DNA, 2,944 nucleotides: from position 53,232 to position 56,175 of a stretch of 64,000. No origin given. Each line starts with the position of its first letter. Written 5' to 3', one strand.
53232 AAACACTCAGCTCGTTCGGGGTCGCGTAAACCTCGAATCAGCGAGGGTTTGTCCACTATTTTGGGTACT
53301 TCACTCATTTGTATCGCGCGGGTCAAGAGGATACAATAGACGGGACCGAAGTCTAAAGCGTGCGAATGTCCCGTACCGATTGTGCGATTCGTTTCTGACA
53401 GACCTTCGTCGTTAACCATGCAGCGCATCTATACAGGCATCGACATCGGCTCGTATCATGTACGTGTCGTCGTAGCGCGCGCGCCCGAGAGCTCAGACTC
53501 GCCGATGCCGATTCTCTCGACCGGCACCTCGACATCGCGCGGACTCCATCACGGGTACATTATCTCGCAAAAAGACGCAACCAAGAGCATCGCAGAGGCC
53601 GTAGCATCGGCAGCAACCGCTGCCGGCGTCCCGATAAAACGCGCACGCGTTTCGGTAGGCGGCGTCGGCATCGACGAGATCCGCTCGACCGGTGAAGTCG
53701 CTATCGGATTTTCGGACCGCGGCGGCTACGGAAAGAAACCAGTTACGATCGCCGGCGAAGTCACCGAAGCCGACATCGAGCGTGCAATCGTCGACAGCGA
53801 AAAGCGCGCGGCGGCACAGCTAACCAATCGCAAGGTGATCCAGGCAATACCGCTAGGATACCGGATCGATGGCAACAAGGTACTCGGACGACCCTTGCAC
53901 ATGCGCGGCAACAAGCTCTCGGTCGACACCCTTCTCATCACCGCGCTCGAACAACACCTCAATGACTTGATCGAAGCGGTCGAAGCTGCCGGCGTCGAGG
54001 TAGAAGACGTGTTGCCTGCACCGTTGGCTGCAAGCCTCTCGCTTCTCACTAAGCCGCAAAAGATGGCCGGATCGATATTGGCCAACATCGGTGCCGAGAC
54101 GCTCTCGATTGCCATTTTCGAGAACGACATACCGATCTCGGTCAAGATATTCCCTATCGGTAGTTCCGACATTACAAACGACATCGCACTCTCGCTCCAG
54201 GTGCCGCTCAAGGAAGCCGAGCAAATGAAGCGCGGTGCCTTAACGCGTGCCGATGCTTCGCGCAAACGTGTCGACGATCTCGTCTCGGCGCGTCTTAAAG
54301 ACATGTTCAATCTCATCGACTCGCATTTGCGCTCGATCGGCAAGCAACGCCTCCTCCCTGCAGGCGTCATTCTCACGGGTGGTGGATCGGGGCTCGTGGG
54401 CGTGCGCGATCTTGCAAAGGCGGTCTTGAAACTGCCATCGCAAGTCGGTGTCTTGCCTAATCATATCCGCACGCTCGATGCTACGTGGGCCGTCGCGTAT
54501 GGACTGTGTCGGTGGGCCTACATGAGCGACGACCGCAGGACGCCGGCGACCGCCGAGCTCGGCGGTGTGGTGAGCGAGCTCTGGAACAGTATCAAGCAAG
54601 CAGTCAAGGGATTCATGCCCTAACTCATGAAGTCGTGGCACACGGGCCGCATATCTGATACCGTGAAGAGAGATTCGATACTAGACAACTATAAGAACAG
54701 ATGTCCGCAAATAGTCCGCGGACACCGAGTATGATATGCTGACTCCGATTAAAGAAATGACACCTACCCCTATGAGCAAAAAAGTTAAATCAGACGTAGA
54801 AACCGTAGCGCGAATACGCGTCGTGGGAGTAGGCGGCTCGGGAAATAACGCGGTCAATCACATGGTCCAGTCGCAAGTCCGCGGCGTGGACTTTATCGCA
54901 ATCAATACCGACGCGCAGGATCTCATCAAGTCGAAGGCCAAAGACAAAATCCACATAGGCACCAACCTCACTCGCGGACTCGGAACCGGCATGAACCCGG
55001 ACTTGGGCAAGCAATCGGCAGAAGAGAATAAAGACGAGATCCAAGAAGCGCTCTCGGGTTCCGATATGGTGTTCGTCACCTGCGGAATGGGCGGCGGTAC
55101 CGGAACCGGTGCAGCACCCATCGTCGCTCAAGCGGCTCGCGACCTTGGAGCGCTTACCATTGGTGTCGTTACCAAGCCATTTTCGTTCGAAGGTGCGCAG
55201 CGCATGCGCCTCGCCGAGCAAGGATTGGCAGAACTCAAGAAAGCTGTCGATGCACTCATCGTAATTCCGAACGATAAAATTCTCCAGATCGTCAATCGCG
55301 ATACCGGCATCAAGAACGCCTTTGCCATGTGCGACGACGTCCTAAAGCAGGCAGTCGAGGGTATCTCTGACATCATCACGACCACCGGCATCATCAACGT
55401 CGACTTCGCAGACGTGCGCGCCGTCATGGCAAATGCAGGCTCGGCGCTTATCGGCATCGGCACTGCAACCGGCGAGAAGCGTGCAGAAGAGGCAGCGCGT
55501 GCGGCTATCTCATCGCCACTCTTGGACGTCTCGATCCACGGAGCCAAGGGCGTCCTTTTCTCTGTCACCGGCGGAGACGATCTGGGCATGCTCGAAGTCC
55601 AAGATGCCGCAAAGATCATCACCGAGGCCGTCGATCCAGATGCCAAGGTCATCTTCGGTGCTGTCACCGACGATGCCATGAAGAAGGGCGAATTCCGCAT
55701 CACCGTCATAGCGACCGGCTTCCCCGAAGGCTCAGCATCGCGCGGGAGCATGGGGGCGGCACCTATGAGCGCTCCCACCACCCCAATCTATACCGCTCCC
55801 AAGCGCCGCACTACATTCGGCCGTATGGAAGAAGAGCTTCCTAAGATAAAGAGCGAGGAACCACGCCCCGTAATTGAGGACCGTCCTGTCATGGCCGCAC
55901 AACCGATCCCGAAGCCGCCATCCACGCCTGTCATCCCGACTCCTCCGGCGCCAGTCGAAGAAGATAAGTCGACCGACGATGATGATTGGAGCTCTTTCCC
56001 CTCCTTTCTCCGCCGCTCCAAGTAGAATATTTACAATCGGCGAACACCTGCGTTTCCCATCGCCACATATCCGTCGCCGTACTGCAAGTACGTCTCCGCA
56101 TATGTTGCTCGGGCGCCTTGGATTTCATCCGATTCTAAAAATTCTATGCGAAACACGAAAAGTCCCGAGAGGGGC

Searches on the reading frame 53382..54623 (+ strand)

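Call 24: search_protein_families(library=pfam, proteins=[window:53382-54623:+], max_evalue=0.0001)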
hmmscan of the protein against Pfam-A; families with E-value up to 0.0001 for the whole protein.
window:53382-54623:+ (413 aa): 3 families
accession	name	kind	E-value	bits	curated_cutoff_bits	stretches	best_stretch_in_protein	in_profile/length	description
PF14450.12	FtsA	-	3e-18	66.8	31.8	1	233-358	2-112/127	Cell division protein FtsA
PF02491.25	SHS2_FTSA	-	3.8e-11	43.6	25.4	1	123-187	15-79/79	SHS2 domain inserted in FTSA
PF11104.14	PilM_2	-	3.1e-05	23.5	27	0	180-355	125-304/340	Type IV pilus assembly protein PilM;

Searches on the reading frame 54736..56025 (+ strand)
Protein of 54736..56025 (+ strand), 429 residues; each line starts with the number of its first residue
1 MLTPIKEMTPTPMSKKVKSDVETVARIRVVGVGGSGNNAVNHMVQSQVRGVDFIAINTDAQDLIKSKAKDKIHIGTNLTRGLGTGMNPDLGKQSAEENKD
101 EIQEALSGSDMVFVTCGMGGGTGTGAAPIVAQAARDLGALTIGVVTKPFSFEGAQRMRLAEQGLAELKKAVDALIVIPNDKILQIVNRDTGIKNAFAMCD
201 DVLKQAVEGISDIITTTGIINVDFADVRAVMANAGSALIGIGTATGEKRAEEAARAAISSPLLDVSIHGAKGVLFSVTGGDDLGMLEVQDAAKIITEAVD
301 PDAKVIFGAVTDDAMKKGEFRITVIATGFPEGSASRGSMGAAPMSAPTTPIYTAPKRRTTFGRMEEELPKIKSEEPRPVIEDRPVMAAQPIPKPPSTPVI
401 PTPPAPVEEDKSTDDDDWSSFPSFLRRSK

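Call 24: search_protein_families(library=pfam, proteins=[window:54736-56025:+], max_evalue=0.0001)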
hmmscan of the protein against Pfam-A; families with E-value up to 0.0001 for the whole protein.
window:54736-56025:+ (429 aa): 2 families
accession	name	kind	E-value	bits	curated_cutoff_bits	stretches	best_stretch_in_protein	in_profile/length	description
PF00091.31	Tubulin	-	1.3e-50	172.8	33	1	27-187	2-190/190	Tubulin/FtsZ family, GTPase domain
PF12327.13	FtsZ_C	-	9e-34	116.1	27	1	235-329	1-94/95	FtsZ family, C-terminal domain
